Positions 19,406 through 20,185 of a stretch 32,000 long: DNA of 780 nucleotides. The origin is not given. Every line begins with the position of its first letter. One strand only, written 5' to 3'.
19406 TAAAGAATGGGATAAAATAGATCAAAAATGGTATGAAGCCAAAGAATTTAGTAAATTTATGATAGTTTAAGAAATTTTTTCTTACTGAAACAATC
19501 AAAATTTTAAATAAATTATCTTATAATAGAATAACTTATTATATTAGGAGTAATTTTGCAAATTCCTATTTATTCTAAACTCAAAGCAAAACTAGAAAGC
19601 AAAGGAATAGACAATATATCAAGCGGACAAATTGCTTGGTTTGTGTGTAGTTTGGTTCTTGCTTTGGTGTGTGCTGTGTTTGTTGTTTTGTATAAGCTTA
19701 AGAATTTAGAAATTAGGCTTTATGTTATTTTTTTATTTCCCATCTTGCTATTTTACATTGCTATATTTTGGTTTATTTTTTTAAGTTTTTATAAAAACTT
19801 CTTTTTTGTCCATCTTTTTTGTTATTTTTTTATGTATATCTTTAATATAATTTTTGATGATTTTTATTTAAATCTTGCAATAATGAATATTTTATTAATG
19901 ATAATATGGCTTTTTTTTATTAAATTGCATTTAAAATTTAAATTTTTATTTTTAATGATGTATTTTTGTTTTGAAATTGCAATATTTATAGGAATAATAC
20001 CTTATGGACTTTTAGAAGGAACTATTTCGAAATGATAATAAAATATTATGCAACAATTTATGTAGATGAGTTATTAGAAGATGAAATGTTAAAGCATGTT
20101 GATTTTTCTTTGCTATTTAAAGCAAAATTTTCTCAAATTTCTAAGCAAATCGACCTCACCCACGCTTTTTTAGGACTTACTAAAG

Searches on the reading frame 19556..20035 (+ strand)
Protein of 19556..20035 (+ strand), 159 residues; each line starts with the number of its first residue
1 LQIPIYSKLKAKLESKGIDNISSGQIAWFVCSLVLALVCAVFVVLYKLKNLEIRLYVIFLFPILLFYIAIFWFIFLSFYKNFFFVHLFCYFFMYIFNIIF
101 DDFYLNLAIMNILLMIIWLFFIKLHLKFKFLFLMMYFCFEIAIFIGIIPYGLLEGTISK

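Call 13: search_protein_families(library=pfam, proteins=[window:19556-20035:+], max_evalue=0.1)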
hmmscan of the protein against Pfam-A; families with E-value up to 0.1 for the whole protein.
window:19556-20035:+ (159 aa): 1 family
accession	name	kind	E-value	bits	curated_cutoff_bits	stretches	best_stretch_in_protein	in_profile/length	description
PF14126.11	DUF4293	-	0.021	15.5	27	1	16-100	47-132/153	Domain of unknown function (DUF4293)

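Call 15: find_encoding_contigs(protein=window:19556-20035:+, flank=10000, max_places=10)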
Protein window:19556-20035:+ (159 aa): 4 contigs read that carry it; 3 places shown.
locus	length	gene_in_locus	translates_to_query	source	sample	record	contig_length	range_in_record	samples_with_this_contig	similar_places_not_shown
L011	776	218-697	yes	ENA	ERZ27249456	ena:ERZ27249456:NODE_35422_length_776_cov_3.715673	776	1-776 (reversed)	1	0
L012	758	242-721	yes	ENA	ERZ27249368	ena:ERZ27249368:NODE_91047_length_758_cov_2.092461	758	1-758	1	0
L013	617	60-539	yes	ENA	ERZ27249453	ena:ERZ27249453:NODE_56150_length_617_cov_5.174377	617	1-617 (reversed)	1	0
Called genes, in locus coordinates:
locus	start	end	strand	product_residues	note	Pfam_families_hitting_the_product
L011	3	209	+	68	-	?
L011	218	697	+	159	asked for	-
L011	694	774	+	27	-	?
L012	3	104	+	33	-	?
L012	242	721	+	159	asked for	-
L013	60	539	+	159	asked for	-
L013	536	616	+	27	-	?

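Call 18: find_homologous_proteins(query=window:19556-20035:+, max_evalue=0.001)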
Query window:19556-20035:+ (159 aa): 49 proteins with E <= 0.001 among 80 candidates.
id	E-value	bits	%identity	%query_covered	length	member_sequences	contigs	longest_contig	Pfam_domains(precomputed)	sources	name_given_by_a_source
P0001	1.3e-90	320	99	100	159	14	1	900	-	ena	-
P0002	4.6e-74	266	87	96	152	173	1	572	-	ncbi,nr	ncbi:hypothetical protein E1D38_09880, partial [Campylobacter jejuni]|nr:hypothetical protein [Campy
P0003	1.3e-48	183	82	70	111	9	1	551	-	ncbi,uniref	ncbi:hypothetical protein, partial [Campylobacter jejuni]|uniref:hypothetical protein n=3 Tax=Campyl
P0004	7.6e-44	168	57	100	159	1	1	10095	-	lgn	-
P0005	1.3e-40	157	84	57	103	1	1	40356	-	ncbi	-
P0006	1.9e-37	147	54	100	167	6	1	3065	-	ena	-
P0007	3.5e-33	133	84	54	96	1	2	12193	-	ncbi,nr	ncbi:hypothetical protein D9Y99_10020, partial [Campylobacter coli]|nr:hypothetical protein [Campylo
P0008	1.3e-17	83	43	92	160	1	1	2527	-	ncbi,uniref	ncbi:hypothetical protein, partial [Helicobacter didelphidarum]|uniref:hypothetical protein n=1 Tax=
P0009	3.0e-13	69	63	43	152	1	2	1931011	-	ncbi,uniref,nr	ncbi:hypothetical protein [Campylobacter cuniculorum]|uniref:Uncharacterized protein n=2 Tax=Campylo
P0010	1.2e-12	67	62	43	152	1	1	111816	-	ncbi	-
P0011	1.3e-12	66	62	43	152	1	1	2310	-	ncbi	-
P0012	1.4e-12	66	63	43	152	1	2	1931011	-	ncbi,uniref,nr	ncbi:hypothetical protein [Campylobacter cuniculorum]|uniref:Yip1 domain-containing protein n=2 Tax=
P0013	1.7e-12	66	88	27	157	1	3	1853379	-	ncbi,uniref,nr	ncbi:hypothetical protein [Campylobacter sp. US33a]|uniref:Yip1 domain-containing protein n=1 Tax=Ca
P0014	2.0e-12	66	95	24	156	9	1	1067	-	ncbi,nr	ncbi:hypothetical protein BOP99_09535 [Campylobacter coli]|nr:hypothetical protein BOP99_09535 [Camp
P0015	2.0e-12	66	63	43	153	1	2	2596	-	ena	-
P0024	1.2e-11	63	100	24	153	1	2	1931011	-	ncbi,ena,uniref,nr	ncbi:hypothetical protein [Campylobacter cuniculorum]|uniref:Yip1 domain-containing protein n=2 Tax=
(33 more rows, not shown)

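Call 20: find_encoding_contigs(protein=P0005, flank=10000, max_places=6)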
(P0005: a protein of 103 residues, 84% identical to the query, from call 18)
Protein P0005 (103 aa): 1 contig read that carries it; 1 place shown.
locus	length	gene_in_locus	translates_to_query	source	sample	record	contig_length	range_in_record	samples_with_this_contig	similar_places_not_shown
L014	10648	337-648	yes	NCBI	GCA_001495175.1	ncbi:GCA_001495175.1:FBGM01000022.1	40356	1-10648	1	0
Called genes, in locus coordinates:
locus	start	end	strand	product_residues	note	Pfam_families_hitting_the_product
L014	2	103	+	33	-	?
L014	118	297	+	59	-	-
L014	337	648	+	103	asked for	-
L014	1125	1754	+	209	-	PF00717:Peptidase_S24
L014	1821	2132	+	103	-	-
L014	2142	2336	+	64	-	-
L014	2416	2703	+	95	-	PF12796:Ank_2 (weak)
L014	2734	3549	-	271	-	PF02086:MethyltransfD12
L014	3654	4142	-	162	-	PF05069:Phage_tail_S (weak)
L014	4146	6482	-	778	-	PF10145:PhageMin_Tail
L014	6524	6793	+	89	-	-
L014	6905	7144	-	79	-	PF10109:Phage_TAC_7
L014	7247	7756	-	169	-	PF04985:Phage_tube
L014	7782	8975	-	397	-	-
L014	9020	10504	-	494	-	-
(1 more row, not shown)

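Call 21: find_encoding_contigs(protein=P0024, flank=10000, max_places=4)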
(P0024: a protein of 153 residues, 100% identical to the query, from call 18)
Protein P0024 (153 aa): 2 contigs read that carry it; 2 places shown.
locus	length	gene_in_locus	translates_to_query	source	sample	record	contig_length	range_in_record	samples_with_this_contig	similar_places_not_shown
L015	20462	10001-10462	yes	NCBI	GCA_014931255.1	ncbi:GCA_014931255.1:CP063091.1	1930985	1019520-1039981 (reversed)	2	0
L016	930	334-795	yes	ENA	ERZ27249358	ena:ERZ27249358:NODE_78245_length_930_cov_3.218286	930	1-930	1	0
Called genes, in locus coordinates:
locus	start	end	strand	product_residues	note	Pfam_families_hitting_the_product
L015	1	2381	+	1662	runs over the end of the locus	PF18798:LPD3, PF18809:PBECR1, PF18760:ART-PolyVal, PF18812:PBECR3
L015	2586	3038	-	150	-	-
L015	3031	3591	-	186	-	PF06114:Peptidase_M78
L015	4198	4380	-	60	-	-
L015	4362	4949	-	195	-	PF13274:SocA_Panacea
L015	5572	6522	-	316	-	PF16510:P22_portal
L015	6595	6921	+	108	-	-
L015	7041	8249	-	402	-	PF18974:DUF5710, PF13362:Toprim_3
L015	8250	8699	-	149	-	-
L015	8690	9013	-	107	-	-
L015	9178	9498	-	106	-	-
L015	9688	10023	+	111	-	-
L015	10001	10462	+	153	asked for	-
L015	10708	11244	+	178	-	-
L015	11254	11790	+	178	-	-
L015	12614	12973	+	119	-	-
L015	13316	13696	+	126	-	-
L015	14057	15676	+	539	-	PF26363:Phospholipase-like (faint), PF01764:Lipase_3 (weak)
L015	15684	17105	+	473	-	-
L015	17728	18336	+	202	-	-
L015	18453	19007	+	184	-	-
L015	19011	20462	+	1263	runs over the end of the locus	PF01764:Lipase_3 (weak)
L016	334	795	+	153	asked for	-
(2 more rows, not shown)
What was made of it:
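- An ICE-like locus with the same array type exists in this genome (L015, call 21).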

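Call 22: find_encoding_contigs(protein=P0012, flank=10000, max_places=4)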
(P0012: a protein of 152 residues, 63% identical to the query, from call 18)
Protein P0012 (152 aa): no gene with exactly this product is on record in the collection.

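Call 27: find_encoding_contigs(protein=P0007, flank=10000, max_places=4)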
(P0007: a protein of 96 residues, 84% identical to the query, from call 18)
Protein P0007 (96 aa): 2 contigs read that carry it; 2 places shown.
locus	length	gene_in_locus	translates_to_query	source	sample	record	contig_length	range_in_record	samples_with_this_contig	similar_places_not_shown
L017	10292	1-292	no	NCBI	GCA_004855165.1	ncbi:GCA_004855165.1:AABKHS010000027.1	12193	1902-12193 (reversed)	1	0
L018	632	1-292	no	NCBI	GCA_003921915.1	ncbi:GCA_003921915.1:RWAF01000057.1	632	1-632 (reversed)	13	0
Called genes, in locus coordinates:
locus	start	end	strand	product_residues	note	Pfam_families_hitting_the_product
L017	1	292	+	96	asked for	?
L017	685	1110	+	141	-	-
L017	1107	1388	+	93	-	-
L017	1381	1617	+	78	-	-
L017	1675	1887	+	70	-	-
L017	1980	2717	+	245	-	PF11187:Mbeg1-like, PF26363:Phospholipase-like, PF01764:Lipase_3, PF05057:DUF676 (faint)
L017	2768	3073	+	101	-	-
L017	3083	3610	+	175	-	PF26363:Phospholipase-like (faint)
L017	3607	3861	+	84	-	-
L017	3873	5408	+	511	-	PF11187:Mbeg1-like (faint), PF26363:Phospholipase-like (weak), PF01764:Lipase_3 (faint)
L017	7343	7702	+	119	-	-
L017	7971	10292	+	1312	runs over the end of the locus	-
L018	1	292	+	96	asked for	?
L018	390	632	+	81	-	?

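Call 32: find_related_loci(query=A1, collection=genome_contigs, flank=10000)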
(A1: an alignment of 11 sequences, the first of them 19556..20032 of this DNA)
Query A1 (159 aa) in genome_contigs; peptide patterns used: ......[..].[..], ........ (x = any residue, [..] = any of these).
65 stretches matched a pattern; 26 encode a relative of the query (tblastn E <= 1e-3); 26 distinct loci.
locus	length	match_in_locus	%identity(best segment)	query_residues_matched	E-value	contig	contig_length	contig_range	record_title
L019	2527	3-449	43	1-146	1e-20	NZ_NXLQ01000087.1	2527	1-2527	Helicobacter didelphidarum strain MIT 17-337 H_sp._nov._1_17-337_87_25278.82084, whole genome shotgun sequence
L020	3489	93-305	61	1-68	9e-20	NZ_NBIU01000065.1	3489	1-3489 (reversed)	Helicobacter valdiviensis strain WBE14 contig65, whole genome shotgun sequence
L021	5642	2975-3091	90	1-39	2e-19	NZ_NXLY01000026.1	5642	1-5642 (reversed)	Campylobacter taeniopygiae strain MIT10-5678 accn_194.2647.con.0026, whole genome shotgun sequence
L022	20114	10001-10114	84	1-38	1e-17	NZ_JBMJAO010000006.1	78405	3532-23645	Campylobacter jejuni strain GB55 contig00006, whole genome shotgun sequence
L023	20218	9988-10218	51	1-71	3e-16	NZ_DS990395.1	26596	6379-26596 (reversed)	Helicobacter cinaedi CCUG 18818 = ATCC BAA-847 strain CCUG 18818 supercont2.5, whole genome shotgun sequence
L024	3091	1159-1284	71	1-42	9e-16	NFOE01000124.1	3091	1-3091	Campylobacter jejuni strain isolate_S4 NODE_37_length_3005_cov_28.250582, whole genome shotgun sequence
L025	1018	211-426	49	1-76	2e-15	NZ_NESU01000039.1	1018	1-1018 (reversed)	Helicobacter sp. TUL H.caesarodunum_S15_Contig039, whole genome shotgun sequence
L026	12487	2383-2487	77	1-35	5e-15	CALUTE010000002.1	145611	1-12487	MAG: uncultured Helicobacter sp. isolate BRZ_RC__bin31 genome assembly, contig: BRZ_RC__NODE_30_length_145611_cov_8.6695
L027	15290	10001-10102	79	1-34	1e-14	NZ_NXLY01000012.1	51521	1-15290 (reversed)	Campylobacter taeniopygiae strain MIT10-5678 accn_194.2647.con.0012, whole genome shotgun sequence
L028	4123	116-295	53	1-60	1e-14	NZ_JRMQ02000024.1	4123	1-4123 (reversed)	Helicobacter japonicus strain MIT 01-6451 NODE_24_length_4123_cov_123.102, whole genome shotgun sequence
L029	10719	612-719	72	1-36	2e-14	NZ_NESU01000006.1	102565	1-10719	Helicobacter sp. TUL H.caesarodunum_S15_Contig06, whole genome shotgun sequence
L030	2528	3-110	69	1-36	4e-14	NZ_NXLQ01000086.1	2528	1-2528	Helicobacter didelphidarum strain MIT 17-337 H_sp._nov._1_17-337_86_252822.4315, whole genome shotgun sequence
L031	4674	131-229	79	1-33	6e-14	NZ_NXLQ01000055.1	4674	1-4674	Helicobacter didelphidarum strain MIT 17-337 H_sp._nov._1_17-337_55_467417.2754, whole genome shotgun sequence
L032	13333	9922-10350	34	1-145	1e-13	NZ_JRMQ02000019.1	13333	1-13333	Helicobacter japonicus strain MIT 01-6451 NODE_19_length_13333_cov_92.8796, whole genome shotgun sequence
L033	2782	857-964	75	3-38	2e-13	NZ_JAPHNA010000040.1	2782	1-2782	Campylobacter sp. MIT 21-1684 assembly_contig_40, whole genome shotgun sequence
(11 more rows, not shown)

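Call 34: search_protein_families(library=ncbifam, proteins=[window:19556-20035:+], max_evalue=0.1)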
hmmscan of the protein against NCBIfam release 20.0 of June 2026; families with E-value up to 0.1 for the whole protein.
window:19556-20035:+ (159 aa): 0 families

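Call 35: search_protein_families(library=padloc, proteins=[window:19556-20035:+], max_evalue=0.1)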
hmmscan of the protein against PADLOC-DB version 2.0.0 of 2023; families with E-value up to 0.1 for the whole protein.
window:19556-20035:+ (159 aa): 0 families

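Call 58: list_cluster_members(proteins=[P0001, P0002])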
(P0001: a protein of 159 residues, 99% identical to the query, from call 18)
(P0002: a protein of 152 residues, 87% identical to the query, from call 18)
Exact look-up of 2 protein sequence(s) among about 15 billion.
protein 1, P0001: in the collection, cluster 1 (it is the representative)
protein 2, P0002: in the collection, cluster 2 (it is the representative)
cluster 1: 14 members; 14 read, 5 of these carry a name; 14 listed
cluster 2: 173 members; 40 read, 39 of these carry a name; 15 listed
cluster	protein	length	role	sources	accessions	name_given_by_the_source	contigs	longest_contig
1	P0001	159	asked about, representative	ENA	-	-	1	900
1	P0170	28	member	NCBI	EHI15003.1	hypothetical protein KW1_08989, partial [Campylobacter jejuni subsp. jejuni NW]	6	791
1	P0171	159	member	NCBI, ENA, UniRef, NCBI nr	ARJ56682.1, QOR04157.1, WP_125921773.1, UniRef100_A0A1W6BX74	hypothetical protein [Campylobacter cuniculorum] | Uncharacterized protein n=2 Tax=Campylobacter cuniculorum TaxID=374106 ...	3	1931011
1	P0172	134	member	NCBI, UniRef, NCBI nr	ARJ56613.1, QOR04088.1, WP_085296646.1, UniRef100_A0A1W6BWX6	hypothetical protein [Campylobacter cuniculorum] | Uncharacterized protein n=2 Tax=Campylobacter cuniculorum TaxID=374106 ...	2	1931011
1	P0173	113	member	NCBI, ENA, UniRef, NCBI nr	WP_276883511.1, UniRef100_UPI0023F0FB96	hypothetical protein [Campylobacter cuniculorum] | hypothetical protein n=1 Tax=Campylobacter cuniculorum TaxID=374106 RepID=UPI0023F0FB96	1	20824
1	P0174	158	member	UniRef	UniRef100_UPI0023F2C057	hypothetical protein n=1 Tax=Campylobacter cuniculorum TaxID=374106 RepID=UPI0023F2C057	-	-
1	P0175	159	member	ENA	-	-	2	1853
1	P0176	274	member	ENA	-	-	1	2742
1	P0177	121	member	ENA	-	-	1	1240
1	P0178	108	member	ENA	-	-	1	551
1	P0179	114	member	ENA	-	-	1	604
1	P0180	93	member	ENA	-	-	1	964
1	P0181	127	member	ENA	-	-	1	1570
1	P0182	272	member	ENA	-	-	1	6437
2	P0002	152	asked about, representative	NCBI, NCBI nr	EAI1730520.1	hypothetical protein E1D38_09880, partial [Campylobacter jejuni] | hypothetical protein [Campylobacter jejuni]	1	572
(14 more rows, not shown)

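Call 60: find_encoding_contigs(protein=P0172, flank=10000, max_places=4)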
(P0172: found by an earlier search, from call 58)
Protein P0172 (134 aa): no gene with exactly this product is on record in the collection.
